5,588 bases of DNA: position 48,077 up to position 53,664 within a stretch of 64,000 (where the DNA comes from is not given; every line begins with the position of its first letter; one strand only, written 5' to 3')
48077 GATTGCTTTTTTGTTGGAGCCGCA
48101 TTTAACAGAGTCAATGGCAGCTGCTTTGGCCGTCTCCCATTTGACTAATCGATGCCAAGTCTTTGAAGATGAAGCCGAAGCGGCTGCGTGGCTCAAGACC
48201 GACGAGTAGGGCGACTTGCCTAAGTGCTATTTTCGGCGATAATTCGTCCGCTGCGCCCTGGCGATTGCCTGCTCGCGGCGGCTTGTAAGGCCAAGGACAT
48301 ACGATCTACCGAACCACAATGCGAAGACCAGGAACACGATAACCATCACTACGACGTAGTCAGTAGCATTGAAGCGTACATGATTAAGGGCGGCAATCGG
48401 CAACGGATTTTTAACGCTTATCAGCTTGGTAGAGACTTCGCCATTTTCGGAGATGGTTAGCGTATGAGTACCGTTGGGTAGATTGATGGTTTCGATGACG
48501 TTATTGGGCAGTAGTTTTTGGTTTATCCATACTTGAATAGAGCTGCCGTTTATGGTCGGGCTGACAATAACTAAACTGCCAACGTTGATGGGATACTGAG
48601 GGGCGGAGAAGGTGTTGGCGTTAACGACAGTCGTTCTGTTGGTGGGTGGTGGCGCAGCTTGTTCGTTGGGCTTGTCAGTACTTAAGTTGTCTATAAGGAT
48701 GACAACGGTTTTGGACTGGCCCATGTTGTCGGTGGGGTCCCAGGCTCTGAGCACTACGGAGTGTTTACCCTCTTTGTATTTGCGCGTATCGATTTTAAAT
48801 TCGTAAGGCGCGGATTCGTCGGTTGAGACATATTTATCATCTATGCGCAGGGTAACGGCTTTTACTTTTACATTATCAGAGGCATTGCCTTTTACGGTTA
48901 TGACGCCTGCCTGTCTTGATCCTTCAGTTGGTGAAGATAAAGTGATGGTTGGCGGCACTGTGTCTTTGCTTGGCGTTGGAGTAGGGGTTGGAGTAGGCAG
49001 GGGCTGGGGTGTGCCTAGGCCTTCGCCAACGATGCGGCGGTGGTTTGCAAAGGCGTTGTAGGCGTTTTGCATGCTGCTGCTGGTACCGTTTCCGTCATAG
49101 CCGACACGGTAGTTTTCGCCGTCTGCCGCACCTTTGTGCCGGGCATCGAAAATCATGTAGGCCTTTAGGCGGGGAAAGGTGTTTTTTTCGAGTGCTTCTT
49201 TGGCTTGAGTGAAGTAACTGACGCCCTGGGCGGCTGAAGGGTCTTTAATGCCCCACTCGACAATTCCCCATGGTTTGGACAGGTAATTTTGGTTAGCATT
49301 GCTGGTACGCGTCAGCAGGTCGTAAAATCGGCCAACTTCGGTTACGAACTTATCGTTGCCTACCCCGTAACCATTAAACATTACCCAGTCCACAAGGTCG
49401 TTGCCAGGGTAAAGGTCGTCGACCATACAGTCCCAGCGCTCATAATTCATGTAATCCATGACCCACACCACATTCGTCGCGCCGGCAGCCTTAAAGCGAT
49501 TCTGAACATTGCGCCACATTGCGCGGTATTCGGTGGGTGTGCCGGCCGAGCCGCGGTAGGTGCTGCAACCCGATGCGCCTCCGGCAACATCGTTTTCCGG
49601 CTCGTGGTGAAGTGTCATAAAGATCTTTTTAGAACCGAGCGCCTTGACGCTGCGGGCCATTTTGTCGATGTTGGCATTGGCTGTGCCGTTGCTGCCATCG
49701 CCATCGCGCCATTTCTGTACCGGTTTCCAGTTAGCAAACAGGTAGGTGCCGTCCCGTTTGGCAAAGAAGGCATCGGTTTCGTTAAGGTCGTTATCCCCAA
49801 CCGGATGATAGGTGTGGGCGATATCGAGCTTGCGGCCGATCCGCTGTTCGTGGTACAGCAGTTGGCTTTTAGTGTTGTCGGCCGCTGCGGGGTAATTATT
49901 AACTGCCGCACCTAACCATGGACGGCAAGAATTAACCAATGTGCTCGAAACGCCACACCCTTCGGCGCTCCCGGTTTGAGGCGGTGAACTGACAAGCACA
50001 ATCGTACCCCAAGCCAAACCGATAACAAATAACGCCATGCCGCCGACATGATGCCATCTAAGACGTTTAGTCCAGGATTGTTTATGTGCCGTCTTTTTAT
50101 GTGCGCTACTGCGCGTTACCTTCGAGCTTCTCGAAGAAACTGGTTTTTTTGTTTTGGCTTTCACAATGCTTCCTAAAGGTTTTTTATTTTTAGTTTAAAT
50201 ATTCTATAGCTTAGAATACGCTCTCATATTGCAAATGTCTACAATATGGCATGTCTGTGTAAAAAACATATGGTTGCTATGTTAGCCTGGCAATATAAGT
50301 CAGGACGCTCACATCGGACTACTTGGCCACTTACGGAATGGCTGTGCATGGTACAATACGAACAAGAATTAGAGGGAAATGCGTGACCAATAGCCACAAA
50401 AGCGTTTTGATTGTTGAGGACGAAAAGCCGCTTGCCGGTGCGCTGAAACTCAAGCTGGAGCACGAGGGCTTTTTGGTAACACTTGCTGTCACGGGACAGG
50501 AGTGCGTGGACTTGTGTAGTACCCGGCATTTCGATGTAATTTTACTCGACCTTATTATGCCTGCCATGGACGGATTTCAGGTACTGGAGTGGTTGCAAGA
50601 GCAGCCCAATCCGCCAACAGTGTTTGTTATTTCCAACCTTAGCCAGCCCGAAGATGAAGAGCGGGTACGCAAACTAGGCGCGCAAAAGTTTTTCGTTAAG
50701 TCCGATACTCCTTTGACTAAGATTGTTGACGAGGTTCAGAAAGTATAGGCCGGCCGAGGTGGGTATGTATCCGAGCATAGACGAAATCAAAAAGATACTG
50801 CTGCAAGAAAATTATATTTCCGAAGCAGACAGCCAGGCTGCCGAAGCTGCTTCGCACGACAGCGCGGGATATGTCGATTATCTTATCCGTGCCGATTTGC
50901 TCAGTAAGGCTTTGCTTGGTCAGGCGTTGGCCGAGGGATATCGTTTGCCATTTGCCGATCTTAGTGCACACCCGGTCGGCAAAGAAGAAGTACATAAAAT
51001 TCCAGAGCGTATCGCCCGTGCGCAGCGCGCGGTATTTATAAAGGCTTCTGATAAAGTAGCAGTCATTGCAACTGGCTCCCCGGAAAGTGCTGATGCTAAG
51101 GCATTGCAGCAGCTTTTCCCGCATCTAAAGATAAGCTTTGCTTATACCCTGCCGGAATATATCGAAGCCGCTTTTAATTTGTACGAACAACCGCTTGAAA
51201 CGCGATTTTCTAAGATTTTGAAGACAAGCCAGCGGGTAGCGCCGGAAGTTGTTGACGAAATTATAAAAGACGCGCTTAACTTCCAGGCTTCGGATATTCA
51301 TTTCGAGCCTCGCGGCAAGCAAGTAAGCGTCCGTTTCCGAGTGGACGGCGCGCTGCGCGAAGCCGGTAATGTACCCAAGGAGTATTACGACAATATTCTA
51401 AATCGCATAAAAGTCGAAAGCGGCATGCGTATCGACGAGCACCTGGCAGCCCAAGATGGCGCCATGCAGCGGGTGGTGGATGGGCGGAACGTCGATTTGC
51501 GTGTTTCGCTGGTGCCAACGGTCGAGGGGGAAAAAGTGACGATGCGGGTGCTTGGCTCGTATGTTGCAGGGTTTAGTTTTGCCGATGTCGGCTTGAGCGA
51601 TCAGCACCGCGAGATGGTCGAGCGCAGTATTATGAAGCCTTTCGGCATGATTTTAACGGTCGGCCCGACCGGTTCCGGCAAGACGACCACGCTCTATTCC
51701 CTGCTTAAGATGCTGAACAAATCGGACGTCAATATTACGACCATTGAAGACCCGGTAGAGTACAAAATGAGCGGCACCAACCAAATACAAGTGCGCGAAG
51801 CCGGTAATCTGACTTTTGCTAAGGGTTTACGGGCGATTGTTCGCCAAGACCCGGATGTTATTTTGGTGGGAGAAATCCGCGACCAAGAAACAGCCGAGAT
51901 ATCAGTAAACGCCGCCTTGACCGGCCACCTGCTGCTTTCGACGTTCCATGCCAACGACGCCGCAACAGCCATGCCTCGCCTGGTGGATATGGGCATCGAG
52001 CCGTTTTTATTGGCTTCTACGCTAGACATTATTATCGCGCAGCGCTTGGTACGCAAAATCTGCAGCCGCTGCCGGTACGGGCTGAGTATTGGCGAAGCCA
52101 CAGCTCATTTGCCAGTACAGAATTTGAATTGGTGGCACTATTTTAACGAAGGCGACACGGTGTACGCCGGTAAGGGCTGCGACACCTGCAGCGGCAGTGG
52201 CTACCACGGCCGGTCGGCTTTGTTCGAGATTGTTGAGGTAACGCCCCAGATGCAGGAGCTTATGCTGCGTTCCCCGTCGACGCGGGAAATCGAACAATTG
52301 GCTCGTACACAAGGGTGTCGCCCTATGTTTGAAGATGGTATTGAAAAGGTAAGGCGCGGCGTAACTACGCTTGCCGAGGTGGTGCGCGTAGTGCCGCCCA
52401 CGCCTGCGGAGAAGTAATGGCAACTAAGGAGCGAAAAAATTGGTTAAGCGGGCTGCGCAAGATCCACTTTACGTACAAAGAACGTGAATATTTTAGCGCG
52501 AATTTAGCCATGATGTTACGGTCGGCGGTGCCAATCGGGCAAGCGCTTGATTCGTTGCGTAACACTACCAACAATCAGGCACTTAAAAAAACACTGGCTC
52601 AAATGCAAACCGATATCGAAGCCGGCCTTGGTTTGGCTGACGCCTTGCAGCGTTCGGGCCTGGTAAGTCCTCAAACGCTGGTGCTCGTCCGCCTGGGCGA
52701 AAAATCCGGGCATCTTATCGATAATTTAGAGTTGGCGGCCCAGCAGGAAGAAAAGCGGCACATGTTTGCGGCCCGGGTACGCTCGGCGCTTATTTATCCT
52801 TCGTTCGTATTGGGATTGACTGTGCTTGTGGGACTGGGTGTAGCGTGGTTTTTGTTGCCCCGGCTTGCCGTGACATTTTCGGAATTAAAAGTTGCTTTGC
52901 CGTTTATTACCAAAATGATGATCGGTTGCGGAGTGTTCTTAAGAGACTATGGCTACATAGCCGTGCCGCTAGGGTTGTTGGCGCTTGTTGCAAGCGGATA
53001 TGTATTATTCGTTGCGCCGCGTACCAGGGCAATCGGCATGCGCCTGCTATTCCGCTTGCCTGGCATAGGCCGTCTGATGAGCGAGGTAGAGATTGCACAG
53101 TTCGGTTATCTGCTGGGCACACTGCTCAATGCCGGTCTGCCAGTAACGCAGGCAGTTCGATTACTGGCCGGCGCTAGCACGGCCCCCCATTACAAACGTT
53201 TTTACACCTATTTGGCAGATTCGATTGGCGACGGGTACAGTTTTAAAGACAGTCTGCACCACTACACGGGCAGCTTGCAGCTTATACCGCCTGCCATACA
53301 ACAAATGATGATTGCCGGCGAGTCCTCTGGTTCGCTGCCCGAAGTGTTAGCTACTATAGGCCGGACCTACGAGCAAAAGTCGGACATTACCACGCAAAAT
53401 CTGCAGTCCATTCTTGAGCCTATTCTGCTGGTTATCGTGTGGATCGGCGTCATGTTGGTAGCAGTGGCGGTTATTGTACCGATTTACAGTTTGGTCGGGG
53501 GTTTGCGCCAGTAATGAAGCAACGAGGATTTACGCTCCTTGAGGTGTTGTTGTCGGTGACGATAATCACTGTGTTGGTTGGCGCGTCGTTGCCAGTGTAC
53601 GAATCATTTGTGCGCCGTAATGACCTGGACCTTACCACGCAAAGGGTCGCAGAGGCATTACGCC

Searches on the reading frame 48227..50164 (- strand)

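Call 34: search_protein_families(library=pfam, proteins=[window:48227-50164:-], max_evalue=0.001)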
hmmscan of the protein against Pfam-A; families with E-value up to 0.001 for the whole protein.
window:48227-50164:- (645 aa): 1 family
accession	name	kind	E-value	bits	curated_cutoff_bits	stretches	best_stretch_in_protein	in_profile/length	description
PF17957.7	Big_7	-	4.2e-17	63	24.1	1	405-470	1-68/70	Bacterial Ig domain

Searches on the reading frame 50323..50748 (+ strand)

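Call 34: search_protein_families(library=pfam, proteins=[window:50323-50748:+], max_evalue=0.001)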
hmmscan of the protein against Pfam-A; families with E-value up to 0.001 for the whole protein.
window:50323-50748:+ (141 aa): 2 families
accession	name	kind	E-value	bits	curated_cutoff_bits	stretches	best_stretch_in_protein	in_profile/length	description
PF00072.30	Response_reg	-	4.8e-21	75.5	30.2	1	28-127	1-100/111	Response regulator receiver domain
PF20274.4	cREC_REC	-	0.00056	21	27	1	29-104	3-73/88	Cyclic-phosphate processing Receiver domain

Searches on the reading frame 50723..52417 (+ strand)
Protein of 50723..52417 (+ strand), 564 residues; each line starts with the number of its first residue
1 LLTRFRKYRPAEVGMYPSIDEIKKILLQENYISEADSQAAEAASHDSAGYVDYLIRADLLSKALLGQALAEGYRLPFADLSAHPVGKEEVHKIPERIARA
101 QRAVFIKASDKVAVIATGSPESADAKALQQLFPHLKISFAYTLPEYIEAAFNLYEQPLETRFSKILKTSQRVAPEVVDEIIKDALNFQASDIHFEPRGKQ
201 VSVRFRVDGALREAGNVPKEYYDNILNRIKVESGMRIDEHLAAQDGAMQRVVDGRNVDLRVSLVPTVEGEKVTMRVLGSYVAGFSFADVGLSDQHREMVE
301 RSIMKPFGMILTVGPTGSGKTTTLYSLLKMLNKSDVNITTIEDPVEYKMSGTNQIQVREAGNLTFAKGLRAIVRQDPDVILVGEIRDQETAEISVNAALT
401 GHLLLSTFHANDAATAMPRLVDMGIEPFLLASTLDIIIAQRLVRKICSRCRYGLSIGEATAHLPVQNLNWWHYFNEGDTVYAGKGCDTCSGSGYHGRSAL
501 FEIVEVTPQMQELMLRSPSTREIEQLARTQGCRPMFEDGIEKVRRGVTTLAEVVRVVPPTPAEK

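Call 34: search_protein_families(library=pfam, proteins=[window:50723-52417:+], max_evalue=0.001)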
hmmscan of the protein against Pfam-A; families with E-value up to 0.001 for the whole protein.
window:50723-52417:+ (564 aa): 3 families
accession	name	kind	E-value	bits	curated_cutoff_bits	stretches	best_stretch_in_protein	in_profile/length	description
PF00437.27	T2SSE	-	4.9e-121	404.3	24.9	1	173-555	8-370/370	Type II/IV secretion system protein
PF05157.20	MshEN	-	1.3e-09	38.4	23.1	1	73-158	1-87/90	MshEN domain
PF00004.35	AAA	-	0.00057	20.8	21.2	0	310-385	1-66/131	ATPase family associated with various cellular activities (AAA)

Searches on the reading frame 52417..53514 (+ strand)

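Call 8: search_protein_families(library=pfam, proteins=[window:52417-53514:+], max_evalue=0.01)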
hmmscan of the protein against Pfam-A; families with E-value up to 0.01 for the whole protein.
window:52417-53514:+ (365 aa): 1 family
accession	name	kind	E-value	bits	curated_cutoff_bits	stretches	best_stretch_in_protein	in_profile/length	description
PF00482.28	T2SSF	-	6.8e-47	159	25.2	2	26-148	1-125/125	Type II secretion system (T2SS), protein F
